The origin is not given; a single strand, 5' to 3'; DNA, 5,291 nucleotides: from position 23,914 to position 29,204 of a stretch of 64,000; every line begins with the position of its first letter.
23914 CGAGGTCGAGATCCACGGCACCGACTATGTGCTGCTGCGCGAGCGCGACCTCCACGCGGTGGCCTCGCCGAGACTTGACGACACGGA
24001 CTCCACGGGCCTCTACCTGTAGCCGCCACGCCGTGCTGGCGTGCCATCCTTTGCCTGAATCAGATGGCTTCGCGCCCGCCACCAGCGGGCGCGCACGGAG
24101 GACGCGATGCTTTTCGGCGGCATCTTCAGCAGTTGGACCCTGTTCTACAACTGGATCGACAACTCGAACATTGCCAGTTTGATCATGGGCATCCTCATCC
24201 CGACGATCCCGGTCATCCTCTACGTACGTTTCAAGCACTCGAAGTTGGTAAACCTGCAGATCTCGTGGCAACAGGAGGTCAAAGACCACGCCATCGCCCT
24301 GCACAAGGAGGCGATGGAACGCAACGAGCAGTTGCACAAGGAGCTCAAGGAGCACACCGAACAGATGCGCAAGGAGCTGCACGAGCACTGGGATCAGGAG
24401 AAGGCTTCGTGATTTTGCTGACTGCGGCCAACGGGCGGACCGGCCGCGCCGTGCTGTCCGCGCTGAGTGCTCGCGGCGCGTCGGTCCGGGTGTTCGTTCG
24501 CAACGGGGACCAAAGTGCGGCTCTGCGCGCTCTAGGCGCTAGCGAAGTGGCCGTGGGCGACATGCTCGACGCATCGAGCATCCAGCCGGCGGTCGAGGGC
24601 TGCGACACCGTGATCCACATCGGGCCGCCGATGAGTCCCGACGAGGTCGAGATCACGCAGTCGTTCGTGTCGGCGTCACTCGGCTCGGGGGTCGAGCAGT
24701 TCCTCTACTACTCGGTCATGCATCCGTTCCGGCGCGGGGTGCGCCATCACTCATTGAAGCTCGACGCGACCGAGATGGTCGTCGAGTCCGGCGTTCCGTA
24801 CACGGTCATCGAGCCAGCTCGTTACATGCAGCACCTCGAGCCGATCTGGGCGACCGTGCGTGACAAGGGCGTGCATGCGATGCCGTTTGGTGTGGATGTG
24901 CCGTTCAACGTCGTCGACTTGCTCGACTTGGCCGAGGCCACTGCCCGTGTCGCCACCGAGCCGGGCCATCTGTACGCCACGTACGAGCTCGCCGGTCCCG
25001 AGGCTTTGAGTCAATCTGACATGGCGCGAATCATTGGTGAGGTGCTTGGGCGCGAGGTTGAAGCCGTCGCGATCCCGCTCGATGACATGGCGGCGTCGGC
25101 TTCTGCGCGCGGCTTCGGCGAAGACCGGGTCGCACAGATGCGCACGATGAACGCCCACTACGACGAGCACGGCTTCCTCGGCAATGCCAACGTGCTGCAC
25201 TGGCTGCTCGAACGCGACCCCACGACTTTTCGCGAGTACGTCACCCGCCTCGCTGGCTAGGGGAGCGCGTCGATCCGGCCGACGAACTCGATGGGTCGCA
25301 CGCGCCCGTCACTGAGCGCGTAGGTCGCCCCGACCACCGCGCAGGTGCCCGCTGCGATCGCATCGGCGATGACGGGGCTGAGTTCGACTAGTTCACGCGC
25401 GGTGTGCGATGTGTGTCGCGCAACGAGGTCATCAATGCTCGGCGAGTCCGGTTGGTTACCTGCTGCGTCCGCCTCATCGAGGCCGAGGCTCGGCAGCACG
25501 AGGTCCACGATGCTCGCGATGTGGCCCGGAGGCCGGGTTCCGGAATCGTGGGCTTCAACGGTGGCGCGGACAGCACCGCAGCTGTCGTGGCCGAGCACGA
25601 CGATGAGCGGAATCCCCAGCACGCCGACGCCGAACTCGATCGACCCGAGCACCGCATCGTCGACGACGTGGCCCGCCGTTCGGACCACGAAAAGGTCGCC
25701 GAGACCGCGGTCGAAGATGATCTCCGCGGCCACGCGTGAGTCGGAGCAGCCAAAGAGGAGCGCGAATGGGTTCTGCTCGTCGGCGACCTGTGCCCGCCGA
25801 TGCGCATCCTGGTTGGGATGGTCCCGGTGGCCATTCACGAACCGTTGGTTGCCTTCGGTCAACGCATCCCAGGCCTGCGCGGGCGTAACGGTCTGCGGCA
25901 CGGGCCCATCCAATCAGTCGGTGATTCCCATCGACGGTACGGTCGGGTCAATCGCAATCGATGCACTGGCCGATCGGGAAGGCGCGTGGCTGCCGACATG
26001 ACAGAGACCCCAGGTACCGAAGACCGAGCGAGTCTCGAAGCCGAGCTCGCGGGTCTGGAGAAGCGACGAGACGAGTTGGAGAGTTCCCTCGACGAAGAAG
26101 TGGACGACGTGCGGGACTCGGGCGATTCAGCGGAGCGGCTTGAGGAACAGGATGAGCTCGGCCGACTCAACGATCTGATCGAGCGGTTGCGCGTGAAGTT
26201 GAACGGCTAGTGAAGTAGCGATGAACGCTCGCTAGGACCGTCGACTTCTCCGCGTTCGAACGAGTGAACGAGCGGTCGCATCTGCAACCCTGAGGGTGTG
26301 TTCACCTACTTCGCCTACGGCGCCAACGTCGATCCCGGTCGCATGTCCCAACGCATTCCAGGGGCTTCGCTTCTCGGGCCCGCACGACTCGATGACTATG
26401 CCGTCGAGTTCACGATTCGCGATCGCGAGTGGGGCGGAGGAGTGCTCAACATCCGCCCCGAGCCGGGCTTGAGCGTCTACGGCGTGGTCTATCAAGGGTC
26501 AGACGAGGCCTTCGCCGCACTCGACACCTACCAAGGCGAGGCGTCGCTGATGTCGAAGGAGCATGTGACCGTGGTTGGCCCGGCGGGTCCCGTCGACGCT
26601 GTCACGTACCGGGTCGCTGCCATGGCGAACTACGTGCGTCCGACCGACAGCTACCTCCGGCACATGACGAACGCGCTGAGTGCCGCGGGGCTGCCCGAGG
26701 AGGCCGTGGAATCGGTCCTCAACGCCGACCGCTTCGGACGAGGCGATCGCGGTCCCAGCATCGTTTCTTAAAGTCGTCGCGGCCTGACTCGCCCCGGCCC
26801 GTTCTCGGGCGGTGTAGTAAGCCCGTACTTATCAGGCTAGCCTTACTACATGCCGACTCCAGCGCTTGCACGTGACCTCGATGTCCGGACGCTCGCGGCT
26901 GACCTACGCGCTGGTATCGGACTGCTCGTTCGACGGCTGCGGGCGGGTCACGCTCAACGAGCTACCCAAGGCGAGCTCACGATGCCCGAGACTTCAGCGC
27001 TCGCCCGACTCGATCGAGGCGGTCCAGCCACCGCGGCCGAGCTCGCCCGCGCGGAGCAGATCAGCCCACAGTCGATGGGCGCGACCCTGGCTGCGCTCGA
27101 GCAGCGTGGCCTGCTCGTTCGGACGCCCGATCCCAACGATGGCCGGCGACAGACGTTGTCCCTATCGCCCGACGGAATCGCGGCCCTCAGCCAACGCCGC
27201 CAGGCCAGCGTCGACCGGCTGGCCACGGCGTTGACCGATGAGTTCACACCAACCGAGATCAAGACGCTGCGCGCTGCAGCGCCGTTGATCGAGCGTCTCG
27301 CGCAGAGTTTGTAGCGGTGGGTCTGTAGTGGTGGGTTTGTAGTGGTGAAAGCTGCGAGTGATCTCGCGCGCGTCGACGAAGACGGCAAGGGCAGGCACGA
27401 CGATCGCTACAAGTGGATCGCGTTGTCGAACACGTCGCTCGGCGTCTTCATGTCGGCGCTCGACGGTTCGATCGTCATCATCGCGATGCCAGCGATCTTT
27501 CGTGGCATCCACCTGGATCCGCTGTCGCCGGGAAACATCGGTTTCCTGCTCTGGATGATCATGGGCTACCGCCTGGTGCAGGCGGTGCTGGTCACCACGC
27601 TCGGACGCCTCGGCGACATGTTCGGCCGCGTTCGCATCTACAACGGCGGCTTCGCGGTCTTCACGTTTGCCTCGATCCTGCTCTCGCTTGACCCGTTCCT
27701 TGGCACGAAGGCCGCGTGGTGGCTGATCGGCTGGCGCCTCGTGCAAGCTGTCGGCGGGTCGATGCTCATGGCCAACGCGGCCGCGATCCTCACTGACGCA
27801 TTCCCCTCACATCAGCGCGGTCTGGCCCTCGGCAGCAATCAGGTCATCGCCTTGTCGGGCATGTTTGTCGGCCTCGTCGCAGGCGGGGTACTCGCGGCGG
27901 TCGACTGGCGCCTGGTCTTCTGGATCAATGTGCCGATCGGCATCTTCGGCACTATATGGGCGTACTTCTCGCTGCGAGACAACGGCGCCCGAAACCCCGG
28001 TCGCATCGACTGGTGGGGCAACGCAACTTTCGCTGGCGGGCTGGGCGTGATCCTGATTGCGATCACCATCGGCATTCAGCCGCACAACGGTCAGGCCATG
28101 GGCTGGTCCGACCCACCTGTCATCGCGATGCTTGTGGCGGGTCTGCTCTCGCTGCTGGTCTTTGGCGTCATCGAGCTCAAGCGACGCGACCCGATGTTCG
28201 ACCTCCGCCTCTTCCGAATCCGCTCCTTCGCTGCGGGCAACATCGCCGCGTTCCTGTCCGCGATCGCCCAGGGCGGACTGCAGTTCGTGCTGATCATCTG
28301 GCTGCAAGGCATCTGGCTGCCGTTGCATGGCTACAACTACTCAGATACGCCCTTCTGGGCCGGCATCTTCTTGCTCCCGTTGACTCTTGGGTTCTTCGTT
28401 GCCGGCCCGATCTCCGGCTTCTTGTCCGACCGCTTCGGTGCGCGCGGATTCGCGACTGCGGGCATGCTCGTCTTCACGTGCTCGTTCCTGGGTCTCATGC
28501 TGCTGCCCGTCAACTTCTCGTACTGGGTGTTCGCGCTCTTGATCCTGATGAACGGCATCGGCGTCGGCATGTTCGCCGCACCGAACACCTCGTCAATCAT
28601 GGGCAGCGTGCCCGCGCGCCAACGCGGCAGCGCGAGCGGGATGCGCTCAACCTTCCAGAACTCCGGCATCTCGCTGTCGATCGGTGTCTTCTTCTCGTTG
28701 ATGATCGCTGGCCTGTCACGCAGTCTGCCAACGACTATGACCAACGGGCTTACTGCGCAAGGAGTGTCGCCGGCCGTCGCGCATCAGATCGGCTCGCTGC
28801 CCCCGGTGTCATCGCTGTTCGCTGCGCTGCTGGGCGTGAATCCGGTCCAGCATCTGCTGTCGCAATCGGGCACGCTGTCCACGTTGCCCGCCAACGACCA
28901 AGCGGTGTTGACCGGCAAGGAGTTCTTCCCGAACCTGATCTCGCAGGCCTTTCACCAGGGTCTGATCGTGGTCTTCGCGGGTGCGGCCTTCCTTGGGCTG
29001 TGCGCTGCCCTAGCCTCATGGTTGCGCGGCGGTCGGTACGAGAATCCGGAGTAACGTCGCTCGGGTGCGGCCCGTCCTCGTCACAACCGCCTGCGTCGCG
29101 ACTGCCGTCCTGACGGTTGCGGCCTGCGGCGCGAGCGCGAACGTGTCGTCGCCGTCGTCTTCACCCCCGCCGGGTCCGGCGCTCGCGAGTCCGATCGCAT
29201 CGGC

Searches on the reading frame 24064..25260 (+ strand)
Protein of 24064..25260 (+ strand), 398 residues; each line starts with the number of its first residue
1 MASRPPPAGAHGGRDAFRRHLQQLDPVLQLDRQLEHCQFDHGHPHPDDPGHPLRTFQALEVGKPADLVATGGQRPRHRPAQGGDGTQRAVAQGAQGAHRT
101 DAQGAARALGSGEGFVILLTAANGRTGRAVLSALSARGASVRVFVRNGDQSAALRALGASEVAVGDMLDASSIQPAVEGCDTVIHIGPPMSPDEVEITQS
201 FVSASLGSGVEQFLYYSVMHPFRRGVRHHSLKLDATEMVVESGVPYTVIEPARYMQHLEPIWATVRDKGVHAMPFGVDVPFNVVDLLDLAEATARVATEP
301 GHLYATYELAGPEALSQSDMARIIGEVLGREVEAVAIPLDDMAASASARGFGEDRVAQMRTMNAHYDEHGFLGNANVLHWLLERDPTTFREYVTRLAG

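Call 48: search_protein_families(library=pfam, proteins=[window:24064-25260:+], max_evalue=0.001)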
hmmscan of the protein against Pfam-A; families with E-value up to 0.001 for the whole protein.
window:24064-25260:+ (398 aa): 3 families
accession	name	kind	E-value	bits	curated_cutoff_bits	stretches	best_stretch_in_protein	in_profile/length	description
PF05368.20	NmrA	-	1e-25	91.4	27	1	117-392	5-297/298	NmrA-like family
PF13460.12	NAD_binding_10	-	3.4e-17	63.4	27.2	1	122-256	2-148/184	NAD(P)H-binding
PF01370.27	Epimerase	-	8.1e-05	22.6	20.9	1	117-187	1-72/240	NAD dependent epimerase/dehydratase family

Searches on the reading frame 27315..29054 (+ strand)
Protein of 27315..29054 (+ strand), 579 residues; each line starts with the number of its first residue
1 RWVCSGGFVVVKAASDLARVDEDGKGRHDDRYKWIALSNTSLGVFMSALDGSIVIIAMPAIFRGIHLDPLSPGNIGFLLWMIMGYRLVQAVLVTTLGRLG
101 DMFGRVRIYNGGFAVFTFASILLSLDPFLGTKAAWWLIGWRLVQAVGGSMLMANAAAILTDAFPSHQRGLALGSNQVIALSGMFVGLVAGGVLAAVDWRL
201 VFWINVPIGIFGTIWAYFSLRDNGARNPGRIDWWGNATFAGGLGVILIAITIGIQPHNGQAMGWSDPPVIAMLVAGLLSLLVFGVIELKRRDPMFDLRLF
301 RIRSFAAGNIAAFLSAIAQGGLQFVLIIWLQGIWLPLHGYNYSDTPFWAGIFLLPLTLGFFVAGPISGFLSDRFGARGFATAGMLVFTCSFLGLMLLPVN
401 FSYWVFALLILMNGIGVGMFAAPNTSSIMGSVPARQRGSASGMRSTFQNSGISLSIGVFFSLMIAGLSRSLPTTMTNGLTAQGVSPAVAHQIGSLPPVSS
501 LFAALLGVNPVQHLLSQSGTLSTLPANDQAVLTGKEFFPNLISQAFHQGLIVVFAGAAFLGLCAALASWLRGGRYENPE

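Call 87: search_protein_families(library=pfam, proteins=[window:27315-29054:+], max_evalue=0.0001)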
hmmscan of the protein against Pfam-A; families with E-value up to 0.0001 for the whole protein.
window:27315-29054:+ (579 aa): 1 family
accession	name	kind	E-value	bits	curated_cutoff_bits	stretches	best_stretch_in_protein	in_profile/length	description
PF07690.21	MFS_1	-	9.5e-40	137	33.4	1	41-455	2-346/347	Major Facilitator Superfamily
